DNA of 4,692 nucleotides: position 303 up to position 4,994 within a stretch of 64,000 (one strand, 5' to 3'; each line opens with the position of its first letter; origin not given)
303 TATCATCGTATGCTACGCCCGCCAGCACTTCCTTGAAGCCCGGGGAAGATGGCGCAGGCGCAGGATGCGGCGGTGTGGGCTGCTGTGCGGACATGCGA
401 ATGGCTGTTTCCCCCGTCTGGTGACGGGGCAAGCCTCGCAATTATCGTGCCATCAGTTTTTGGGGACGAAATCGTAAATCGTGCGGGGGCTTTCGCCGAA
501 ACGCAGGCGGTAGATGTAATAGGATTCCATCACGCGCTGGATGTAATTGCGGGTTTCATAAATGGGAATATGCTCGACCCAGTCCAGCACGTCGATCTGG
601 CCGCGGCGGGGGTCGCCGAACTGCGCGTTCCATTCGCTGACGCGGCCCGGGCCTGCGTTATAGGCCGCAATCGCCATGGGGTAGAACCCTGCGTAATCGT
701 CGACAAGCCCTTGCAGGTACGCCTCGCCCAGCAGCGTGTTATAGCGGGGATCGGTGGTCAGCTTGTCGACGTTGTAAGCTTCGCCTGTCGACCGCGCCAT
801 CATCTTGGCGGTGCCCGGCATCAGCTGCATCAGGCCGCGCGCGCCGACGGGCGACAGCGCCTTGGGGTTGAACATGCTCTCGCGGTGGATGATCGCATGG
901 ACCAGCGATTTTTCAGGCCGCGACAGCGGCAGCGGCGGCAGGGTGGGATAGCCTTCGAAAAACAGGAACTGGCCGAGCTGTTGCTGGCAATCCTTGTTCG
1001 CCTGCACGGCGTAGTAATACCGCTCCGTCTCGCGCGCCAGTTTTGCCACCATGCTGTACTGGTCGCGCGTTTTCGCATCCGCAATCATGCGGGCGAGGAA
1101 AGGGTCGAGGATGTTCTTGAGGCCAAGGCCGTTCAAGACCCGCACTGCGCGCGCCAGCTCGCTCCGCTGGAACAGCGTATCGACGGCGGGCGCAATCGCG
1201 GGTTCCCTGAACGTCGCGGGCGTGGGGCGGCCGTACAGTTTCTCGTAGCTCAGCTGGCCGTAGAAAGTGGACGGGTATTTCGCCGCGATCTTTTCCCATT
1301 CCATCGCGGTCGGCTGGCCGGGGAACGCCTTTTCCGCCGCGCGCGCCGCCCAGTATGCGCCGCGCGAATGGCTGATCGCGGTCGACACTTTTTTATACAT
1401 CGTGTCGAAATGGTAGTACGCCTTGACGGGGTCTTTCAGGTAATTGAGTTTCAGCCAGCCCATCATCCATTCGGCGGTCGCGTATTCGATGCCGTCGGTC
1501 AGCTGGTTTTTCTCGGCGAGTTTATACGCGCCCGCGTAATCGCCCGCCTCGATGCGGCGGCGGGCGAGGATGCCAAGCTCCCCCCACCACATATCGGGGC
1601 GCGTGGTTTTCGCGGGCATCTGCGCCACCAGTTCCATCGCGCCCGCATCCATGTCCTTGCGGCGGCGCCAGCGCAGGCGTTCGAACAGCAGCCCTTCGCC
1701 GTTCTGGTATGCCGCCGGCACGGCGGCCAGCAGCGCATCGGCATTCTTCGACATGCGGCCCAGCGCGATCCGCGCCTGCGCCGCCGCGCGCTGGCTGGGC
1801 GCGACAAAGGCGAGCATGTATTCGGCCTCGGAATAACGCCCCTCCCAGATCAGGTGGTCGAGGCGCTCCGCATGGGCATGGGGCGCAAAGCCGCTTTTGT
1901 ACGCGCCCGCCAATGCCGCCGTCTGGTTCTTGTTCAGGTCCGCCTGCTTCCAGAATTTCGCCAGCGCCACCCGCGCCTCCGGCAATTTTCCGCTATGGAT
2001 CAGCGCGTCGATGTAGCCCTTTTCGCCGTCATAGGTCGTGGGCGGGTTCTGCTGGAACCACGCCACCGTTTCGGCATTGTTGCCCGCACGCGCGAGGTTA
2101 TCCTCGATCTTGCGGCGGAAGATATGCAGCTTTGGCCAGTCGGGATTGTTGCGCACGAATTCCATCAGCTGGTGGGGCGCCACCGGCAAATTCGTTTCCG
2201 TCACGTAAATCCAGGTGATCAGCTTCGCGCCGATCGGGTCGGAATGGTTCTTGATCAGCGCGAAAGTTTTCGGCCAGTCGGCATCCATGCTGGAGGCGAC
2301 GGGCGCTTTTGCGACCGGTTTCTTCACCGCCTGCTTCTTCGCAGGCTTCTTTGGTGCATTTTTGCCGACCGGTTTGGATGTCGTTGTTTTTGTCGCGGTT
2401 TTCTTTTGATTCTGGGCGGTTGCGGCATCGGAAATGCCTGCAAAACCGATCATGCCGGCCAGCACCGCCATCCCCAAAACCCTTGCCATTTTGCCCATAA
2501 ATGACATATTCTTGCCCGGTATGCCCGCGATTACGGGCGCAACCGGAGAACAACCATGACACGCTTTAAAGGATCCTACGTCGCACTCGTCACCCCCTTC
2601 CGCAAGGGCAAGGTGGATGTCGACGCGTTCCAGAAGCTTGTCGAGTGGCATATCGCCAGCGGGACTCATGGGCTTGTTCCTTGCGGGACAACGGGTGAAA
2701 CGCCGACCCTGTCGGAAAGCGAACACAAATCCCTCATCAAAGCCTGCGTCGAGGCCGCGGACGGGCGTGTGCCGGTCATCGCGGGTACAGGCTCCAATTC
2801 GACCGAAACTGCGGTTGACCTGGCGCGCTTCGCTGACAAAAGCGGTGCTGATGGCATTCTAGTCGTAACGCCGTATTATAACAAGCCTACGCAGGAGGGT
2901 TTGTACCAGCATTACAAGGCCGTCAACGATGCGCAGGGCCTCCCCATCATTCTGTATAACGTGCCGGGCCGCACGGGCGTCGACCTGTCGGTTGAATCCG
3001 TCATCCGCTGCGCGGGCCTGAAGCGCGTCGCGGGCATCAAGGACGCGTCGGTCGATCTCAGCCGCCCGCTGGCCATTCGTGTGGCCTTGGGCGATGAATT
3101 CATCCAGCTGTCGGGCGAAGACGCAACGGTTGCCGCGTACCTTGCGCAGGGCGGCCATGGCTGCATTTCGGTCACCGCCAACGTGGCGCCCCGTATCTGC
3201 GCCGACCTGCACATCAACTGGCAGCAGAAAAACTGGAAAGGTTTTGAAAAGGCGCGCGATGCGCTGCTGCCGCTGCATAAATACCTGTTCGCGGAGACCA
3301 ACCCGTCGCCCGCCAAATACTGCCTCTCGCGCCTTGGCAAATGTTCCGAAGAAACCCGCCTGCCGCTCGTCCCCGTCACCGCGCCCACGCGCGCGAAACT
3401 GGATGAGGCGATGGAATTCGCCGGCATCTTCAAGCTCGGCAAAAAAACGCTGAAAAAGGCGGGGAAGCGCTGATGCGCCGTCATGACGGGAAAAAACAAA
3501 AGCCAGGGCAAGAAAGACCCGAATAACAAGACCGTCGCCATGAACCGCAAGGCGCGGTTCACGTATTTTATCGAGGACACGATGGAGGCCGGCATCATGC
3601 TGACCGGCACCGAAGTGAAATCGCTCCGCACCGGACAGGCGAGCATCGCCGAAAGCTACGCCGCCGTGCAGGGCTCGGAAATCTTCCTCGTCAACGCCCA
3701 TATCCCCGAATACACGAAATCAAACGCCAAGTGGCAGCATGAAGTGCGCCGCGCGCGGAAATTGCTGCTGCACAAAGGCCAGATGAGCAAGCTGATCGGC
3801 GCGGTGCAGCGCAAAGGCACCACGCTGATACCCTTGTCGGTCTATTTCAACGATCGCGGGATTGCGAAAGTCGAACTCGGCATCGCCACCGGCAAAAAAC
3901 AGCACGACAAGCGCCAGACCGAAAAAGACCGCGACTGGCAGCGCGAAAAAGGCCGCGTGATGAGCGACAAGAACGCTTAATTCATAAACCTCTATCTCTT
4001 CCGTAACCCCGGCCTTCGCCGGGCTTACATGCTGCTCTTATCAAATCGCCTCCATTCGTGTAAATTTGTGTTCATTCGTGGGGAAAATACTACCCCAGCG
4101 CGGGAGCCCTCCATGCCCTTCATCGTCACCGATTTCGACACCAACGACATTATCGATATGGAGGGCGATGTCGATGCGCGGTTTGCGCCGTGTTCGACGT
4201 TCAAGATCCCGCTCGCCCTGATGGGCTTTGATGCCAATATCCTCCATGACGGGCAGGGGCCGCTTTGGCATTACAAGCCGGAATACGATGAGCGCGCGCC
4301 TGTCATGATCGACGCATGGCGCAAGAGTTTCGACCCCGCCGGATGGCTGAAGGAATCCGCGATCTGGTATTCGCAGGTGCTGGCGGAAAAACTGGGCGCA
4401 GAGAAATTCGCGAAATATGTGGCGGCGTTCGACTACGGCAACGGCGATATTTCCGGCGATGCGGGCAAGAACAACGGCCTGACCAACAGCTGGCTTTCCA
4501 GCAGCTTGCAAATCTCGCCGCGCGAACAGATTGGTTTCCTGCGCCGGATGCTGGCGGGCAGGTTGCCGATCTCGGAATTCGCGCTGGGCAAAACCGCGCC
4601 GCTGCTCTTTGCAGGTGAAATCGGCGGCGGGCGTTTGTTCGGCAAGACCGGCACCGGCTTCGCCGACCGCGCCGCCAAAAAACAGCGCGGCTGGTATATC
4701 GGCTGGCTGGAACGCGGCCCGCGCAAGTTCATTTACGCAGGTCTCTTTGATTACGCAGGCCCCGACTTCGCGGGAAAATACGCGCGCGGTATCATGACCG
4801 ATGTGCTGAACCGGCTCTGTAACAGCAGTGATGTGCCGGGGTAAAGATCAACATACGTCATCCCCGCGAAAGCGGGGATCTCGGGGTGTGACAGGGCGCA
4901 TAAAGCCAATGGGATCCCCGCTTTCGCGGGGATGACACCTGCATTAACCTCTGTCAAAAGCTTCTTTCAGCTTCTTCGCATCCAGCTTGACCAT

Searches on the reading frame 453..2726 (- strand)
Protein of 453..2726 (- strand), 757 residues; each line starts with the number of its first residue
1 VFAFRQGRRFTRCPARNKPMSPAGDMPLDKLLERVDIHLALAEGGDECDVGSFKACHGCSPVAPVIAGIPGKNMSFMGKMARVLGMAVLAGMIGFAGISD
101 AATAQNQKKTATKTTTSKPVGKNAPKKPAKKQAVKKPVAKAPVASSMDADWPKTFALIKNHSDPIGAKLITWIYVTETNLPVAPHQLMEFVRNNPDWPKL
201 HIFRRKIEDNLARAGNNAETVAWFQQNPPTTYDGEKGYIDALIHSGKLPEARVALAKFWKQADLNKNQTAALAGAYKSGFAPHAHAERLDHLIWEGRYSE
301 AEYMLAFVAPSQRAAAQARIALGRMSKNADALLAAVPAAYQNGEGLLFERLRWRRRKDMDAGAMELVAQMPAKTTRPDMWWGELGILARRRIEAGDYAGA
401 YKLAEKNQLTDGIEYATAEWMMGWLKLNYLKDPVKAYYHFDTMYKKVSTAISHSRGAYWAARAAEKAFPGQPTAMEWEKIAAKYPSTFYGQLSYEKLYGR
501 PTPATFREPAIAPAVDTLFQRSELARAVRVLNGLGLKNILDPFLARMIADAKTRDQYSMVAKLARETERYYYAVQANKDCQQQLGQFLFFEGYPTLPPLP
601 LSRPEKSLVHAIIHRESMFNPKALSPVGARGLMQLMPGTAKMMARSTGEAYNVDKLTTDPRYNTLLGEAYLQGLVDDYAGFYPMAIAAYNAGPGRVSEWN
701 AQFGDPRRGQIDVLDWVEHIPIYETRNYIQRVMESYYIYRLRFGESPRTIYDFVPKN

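Call 39: search_protein_families(library=pfam, proteins=[window:453-2726:-], max_evalue=0.00001)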
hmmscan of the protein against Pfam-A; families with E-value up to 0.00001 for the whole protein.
window:453-2726:- (757 aa): 1 family
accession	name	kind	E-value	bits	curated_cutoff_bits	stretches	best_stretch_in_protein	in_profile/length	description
PF01464.25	SLT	-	7.4e-26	90.4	21.3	1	605-705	13-110/117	Transglycosylase SLT domain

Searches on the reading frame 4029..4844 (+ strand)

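Call 49: search_protein_families(library=pfam, proteins=[window:4029-4844:+], max_evalue=0.00001)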
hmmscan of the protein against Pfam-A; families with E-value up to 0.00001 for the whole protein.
window:4029-4844:+ (271 aa): 1 family
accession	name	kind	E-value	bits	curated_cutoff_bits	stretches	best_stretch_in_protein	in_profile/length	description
PF00905.27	Transpeptidase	-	1.6e-33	116.7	22.1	1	45-259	17-297/299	Penicillin binding protein transpeptidase domain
